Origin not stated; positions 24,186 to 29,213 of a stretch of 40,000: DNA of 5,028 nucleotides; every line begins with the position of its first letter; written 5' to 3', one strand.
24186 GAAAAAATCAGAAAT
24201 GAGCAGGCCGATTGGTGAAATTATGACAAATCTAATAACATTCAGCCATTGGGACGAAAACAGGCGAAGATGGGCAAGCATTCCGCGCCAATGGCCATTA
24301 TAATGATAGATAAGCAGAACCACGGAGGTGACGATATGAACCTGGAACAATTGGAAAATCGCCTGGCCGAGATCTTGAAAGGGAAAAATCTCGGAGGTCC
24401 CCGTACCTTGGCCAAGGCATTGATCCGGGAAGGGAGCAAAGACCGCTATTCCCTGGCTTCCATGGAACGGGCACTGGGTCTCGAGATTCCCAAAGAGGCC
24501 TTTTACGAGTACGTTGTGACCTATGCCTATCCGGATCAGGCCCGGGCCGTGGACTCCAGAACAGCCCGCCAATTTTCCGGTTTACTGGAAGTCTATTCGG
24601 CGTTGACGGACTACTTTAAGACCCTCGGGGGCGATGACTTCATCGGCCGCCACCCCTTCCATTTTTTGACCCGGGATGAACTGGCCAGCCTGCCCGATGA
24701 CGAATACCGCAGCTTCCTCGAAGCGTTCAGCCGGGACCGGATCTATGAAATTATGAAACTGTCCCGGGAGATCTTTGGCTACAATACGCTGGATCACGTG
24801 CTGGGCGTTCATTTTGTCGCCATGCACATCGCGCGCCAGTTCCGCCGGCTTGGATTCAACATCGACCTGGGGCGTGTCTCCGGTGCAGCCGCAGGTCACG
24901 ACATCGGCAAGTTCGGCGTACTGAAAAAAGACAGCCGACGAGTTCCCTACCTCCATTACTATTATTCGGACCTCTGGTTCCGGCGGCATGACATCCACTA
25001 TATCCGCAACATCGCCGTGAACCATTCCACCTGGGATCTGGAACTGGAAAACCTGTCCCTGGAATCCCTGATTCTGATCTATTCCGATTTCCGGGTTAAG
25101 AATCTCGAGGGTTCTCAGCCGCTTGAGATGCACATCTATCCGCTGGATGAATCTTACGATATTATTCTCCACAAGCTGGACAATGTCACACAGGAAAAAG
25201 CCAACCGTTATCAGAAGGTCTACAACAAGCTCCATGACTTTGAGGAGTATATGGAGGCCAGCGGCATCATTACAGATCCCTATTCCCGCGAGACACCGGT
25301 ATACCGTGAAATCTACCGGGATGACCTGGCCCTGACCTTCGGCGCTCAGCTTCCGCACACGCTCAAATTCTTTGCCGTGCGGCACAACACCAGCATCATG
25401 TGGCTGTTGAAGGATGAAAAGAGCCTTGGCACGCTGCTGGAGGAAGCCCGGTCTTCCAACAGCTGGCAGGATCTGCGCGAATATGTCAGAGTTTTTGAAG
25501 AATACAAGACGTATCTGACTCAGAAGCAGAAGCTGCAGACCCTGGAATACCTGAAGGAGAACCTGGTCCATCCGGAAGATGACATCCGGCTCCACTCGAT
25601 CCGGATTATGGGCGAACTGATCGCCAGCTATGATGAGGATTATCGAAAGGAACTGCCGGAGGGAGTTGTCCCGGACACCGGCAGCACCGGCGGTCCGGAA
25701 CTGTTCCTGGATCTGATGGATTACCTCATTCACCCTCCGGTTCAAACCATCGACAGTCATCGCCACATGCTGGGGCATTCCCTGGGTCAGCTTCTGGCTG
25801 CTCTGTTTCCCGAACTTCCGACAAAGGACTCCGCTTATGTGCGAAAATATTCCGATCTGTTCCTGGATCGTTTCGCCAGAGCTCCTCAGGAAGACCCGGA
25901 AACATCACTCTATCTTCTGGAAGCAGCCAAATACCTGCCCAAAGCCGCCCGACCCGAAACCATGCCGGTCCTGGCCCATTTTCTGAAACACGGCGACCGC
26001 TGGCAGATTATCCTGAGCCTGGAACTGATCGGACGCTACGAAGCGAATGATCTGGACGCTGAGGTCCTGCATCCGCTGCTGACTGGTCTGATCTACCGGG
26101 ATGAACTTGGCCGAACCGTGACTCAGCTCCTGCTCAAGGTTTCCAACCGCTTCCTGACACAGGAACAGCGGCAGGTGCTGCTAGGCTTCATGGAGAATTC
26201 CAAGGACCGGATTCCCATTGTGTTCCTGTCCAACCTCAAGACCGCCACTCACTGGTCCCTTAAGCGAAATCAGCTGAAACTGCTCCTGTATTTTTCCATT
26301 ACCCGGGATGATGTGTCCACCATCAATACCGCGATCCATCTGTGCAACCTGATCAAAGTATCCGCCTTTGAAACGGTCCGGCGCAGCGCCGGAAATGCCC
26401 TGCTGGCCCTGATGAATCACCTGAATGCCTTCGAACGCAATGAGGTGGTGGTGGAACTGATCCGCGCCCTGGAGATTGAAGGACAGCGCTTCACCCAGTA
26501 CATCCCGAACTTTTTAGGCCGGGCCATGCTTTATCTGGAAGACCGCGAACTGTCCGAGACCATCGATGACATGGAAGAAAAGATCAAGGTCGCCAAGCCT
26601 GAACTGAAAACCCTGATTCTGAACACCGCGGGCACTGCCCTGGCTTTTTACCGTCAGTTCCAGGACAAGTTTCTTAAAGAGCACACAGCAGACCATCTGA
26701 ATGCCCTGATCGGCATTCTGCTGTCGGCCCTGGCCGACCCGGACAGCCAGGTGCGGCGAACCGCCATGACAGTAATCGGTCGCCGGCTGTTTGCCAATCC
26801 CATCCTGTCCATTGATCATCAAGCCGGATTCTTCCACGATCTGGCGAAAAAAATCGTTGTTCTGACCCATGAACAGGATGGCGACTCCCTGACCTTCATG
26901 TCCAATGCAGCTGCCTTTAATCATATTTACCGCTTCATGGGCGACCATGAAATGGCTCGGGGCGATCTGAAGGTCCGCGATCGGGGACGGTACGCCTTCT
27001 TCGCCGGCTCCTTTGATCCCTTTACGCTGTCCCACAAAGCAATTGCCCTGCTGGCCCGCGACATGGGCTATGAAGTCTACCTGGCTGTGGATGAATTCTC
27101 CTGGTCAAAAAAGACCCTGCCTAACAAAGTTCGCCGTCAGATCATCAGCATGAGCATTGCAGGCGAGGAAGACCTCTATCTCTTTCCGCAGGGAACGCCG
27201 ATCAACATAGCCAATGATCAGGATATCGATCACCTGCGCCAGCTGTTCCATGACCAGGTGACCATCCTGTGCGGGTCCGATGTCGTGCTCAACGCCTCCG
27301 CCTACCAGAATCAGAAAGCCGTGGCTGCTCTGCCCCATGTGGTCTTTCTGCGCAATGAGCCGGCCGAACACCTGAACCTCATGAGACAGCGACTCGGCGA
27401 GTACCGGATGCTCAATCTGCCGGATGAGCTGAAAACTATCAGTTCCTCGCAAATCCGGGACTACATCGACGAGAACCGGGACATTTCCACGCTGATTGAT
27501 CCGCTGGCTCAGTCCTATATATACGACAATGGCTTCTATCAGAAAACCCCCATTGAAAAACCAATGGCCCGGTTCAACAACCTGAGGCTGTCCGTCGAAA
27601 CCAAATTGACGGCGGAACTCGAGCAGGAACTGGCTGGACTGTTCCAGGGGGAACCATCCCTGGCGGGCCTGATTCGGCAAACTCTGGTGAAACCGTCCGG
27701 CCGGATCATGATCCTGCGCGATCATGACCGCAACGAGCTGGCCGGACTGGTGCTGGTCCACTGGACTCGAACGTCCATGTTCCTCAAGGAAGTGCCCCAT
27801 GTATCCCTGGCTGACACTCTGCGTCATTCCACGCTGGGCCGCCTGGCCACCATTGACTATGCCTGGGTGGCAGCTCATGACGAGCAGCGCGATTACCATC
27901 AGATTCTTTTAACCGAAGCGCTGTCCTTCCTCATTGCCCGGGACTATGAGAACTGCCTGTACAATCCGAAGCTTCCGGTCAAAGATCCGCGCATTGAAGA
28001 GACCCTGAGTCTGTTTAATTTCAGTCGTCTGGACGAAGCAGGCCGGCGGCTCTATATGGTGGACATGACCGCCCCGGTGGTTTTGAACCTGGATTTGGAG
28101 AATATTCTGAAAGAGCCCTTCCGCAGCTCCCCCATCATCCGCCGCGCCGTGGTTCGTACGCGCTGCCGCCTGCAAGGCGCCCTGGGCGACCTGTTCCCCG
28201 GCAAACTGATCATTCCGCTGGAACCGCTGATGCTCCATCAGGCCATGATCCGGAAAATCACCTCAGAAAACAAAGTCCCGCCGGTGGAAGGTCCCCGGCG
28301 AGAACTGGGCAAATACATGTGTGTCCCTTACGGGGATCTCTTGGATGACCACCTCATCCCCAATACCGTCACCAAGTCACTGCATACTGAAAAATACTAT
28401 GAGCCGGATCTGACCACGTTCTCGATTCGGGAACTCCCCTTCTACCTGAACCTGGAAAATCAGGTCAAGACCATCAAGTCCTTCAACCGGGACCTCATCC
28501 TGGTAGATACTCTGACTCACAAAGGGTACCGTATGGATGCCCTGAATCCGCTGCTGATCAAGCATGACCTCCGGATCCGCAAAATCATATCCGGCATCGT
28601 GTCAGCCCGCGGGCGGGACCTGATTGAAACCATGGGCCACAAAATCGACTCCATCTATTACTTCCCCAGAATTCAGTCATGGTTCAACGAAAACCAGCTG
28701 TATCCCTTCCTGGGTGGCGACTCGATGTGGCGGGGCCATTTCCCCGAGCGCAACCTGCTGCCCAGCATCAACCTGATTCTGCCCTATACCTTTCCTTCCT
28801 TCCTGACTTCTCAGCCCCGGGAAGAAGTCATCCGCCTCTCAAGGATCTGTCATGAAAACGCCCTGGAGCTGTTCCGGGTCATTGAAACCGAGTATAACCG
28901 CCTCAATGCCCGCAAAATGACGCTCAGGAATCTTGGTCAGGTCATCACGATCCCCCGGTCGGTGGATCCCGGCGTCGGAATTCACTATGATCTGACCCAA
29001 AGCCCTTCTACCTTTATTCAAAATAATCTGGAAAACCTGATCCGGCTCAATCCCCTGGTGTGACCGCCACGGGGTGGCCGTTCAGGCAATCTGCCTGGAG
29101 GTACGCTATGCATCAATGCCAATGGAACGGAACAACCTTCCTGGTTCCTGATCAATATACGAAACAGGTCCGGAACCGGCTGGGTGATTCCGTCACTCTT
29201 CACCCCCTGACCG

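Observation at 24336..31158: Uncharacterised three-gene nucleotide-handling operon built around a ~1575-aa fusion protein (HD, HEAT-like, NMNAT-like, GNAT-like and PRTase-like regions)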

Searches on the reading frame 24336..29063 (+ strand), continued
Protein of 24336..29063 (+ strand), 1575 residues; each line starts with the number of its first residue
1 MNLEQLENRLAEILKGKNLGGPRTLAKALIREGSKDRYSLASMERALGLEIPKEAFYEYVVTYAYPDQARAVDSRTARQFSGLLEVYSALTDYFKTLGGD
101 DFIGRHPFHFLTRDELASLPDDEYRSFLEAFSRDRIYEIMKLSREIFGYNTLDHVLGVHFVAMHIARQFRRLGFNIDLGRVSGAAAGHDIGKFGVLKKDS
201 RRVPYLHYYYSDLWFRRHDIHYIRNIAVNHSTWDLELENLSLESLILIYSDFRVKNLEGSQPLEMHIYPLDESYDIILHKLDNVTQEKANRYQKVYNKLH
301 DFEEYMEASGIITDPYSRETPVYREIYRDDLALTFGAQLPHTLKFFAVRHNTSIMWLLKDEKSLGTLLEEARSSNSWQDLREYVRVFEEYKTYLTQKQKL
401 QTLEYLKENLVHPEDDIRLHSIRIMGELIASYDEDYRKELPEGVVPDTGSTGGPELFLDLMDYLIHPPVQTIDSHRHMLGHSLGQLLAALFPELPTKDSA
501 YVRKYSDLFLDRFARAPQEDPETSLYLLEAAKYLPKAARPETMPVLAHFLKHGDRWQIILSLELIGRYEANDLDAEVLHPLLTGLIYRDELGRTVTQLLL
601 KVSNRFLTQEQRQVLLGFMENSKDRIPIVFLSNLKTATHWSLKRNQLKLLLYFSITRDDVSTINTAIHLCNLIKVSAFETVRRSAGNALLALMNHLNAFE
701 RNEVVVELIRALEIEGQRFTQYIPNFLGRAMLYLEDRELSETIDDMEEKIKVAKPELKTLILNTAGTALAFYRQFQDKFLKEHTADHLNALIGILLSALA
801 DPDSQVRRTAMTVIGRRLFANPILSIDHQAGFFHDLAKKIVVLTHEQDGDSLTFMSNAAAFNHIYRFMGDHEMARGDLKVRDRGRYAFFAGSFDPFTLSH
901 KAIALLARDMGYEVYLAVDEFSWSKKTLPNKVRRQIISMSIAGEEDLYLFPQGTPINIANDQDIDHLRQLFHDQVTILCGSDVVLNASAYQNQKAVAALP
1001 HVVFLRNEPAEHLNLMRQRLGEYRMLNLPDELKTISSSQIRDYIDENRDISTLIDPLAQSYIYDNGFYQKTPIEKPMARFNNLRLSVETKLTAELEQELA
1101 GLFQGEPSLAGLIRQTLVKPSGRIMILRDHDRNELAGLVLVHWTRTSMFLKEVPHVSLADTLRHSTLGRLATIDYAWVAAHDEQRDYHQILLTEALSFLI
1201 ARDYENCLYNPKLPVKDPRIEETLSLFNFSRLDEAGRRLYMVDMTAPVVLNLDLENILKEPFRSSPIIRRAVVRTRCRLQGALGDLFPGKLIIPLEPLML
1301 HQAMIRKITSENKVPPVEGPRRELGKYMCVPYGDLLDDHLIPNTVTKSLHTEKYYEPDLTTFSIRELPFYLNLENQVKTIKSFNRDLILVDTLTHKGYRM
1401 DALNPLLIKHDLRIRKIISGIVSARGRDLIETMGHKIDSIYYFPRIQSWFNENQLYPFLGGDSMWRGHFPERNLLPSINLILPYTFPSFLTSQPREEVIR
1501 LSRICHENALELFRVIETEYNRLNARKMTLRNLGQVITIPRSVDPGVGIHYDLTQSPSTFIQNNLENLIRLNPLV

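Call 45: search_protein_families(library=ncbifam, proteins=[L001:7395-7895:+, L003:15624-16421:+], max_evalue=1)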
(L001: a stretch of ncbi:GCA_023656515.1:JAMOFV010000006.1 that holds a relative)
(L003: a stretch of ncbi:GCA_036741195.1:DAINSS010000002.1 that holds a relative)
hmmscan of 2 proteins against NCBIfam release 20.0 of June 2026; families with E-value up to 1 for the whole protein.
L001:7395-7895:+ (166 aa): 1 family
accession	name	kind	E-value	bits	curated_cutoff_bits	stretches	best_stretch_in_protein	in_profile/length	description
NF033894.1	Eex_IncN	subfamily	0.12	12.3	33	1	8-36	3-28/65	EexN family lipoprotein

L003:15624-16421:+ (265 aa): 1 family
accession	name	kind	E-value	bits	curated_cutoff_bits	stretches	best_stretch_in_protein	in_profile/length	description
NF033664.1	PACE_transport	subfamily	0.029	14.5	80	1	108-216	8-121/130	PACE efflux transporter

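Call 78: search_dna_similar(query=window:24336-29060:+, collection=plasmids, mode=protein, max_rows=8)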
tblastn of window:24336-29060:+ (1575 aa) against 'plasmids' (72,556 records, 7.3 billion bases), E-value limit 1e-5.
Records with a match: 1; places in all: 1; records where one place covers at least 80% of the query: 1.
Best place of each record, by identity: <60% 1.
By first word of the organism name: Acetoanaerobium 1.
By predicted mobility (MOB-suite, as given by PLSDB): non-mobilizable 1.
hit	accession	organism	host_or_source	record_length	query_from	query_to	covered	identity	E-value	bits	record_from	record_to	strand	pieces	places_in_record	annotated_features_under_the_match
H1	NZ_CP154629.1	Acetoanaerobium noterae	cell culture,Sludge of a digestion ...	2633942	57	1575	89%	38.3%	0e+0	963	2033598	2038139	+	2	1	none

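Call 79: search_dna_similar(query=window:24336-29060:+, collection=phages, mode=protein, max_rows=8)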
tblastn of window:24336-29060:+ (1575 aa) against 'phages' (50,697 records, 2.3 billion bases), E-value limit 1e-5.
No match.

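Call 80: get_annotated_region(hit=H1, flank=5000)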
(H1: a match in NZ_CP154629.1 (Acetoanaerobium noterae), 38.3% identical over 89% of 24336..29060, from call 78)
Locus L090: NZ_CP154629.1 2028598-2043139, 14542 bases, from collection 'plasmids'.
description: Acetoanaerobium noterae strain DSL2 plasmid pTPELB2, complete sequence
organism: Acetoanaerobium noterae (NCBI taxid 745369)
taxonomy: Bacteria; Bacillota; Clostridia; Peptostreptococcales; Filifactoraceae; Acetoanaerobium; Acetoanaerobium noterae
host: -; source: cell culture,Sludge of a digestion tower of a wastewater treatment plant; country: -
typing (MOB-suite, as given by PLSDB): non-mobilizable
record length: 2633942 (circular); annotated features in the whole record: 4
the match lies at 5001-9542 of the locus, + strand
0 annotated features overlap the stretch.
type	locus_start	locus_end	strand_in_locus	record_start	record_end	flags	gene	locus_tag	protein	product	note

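Call 81: list_cluster_members(proteins=[P0001, P0002, P0121])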
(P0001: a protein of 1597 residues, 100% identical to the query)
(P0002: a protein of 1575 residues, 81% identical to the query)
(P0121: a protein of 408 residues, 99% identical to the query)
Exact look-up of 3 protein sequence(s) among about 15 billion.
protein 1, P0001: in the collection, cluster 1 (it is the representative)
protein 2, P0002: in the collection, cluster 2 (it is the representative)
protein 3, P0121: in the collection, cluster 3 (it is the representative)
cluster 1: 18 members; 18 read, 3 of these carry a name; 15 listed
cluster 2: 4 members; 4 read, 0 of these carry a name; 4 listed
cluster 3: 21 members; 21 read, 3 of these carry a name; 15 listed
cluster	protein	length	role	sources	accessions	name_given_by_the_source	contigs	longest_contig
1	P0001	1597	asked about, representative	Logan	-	-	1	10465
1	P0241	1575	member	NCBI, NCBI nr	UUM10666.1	cytidyltransferase [Clostridiaceae bacterium HFYG-1003]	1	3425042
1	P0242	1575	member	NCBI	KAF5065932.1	nicotinate-nucleotide adenylyltransferase [anaerobic digester metagenome]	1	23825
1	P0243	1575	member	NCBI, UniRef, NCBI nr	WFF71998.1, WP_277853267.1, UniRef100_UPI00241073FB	cytidyltransferase [Proteiniclasticum sp. QWL-01] | cytidyltransferase n=1 Tax=Proteiniclasticum sp. QWL-01 TaxID=3036945 RepID=UPI00241073FB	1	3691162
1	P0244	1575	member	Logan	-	-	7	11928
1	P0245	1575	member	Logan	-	-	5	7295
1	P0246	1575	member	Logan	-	-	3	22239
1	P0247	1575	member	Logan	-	-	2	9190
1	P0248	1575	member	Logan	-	-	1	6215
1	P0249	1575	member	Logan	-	-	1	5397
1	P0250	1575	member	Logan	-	-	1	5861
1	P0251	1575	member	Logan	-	-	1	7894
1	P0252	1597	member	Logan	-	-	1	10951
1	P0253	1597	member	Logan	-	-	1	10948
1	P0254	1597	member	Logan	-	-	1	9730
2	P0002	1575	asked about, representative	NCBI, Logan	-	-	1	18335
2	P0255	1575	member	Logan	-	-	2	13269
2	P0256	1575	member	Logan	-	-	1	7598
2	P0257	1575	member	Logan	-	-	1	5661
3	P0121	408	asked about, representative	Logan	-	-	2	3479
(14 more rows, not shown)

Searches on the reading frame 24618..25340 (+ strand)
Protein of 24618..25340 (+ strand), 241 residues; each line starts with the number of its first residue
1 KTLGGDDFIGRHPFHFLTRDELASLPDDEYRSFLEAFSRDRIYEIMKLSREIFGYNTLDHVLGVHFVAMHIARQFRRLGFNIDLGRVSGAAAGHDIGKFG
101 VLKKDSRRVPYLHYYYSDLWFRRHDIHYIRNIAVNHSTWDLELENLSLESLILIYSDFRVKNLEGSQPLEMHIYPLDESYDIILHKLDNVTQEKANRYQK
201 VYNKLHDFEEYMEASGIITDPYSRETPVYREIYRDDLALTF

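Call 49: search_solved_structures(query=A5, max_evalue=10, show_alignments=3)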
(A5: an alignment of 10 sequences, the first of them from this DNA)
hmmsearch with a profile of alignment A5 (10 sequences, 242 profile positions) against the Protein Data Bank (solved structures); distinct sequences matched with E-value up to 10: 2.
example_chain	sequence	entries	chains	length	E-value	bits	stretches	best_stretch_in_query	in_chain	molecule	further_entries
1xx7_A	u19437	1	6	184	0.4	13.3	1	59-99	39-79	oxetanocin-like protein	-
9mq2_H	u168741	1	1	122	1.7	11.2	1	91-121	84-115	12G1 Heavy Chain Fab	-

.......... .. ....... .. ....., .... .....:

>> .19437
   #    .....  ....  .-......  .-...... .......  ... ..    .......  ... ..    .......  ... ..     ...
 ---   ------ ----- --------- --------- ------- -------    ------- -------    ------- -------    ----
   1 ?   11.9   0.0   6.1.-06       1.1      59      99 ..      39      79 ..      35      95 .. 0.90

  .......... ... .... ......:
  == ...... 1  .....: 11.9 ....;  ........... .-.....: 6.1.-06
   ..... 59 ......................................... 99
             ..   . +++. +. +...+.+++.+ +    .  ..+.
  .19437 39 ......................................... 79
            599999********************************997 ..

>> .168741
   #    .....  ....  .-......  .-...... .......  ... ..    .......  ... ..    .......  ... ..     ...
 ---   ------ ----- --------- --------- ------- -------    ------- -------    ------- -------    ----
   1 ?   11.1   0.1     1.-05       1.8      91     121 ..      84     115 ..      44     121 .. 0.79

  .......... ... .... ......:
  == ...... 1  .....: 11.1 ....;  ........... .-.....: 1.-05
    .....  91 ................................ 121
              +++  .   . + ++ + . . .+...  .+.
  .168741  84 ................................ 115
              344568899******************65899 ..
